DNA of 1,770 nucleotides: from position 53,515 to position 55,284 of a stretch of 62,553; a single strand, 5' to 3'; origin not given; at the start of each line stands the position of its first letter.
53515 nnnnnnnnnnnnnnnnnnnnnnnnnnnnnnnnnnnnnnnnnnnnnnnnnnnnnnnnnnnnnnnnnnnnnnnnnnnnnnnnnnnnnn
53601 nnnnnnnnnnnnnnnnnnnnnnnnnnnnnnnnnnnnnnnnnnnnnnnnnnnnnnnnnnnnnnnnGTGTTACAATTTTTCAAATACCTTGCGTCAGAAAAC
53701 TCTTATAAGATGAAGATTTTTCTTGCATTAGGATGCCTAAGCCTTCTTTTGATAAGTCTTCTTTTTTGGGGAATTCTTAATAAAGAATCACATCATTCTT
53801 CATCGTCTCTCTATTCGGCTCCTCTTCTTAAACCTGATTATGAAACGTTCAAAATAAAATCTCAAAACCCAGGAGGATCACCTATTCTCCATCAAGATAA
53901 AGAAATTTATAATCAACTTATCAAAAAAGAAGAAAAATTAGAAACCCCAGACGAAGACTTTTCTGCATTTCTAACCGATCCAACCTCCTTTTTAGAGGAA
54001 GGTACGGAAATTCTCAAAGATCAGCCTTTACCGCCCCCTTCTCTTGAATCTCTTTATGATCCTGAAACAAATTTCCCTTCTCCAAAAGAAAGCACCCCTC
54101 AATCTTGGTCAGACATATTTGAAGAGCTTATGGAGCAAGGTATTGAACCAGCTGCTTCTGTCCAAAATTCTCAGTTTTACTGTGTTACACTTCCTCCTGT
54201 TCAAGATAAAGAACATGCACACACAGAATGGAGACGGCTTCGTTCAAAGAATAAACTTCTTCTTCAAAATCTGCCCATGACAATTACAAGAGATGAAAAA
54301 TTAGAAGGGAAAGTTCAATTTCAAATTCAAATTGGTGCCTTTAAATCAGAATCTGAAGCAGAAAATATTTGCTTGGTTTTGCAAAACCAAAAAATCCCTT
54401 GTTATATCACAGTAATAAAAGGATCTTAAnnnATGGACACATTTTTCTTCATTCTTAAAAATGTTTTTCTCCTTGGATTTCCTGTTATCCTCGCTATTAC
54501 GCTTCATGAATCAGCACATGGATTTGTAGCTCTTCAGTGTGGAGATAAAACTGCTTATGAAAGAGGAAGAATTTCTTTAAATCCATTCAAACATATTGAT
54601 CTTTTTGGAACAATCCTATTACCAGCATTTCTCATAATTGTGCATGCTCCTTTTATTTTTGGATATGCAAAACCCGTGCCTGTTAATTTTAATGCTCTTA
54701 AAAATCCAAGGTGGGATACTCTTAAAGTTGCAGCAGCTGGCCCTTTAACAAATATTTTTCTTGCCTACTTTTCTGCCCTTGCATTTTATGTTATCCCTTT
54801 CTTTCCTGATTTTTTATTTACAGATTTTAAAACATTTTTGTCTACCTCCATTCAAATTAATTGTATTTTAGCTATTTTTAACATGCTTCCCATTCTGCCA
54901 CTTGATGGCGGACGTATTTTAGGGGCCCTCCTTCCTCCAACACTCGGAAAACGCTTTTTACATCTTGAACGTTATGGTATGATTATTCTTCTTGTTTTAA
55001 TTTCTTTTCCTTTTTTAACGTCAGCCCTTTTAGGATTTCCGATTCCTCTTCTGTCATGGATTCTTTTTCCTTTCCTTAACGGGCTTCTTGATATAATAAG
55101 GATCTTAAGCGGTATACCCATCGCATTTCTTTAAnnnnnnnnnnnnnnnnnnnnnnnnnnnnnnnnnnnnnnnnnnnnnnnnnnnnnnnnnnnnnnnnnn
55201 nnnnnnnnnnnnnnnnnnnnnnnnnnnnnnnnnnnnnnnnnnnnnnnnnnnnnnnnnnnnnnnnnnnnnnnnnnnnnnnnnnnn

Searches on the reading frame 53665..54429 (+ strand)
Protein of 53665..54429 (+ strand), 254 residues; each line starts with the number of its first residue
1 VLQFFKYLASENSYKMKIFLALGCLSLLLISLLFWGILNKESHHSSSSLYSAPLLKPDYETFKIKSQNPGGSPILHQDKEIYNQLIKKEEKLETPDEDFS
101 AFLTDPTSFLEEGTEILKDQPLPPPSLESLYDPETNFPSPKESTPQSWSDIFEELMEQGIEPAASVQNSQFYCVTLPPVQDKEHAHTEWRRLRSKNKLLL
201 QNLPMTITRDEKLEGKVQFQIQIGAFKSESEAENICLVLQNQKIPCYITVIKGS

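Call 65: search_protein_families(library=pfam, proteins=[window:53665-54429:+], max_evalue=0.0001)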
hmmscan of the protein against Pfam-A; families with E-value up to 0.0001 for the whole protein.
window:53665-54429:+ (254 aa): 1 family
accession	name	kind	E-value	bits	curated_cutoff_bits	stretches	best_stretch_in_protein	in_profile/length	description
PF05036.18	SPOR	-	2.2e-05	25.2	21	0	169-248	2-74/76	SPOR domain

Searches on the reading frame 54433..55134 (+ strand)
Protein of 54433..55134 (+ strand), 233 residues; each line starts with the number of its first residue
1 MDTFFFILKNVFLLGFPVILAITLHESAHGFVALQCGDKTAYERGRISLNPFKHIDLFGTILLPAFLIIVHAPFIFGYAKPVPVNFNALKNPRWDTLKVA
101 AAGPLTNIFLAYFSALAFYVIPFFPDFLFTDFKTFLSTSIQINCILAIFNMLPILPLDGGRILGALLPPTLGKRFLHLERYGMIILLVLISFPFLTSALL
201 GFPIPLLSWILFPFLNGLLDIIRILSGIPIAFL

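Call 65: search_protein_families(library=pfam, proteins=[window:54433-55134:+], max_evalue=0.0001)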
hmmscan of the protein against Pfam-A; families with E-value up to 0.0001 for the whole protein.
window:54433-55134:+ (233 aa): 1 family
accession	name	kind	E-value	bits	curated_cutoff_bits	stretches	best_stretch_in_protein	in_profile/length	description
PF02163.28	Peptidase_M50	-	3.1e-15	56.5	27.2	2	131-174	158-201/221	Peptidase family M50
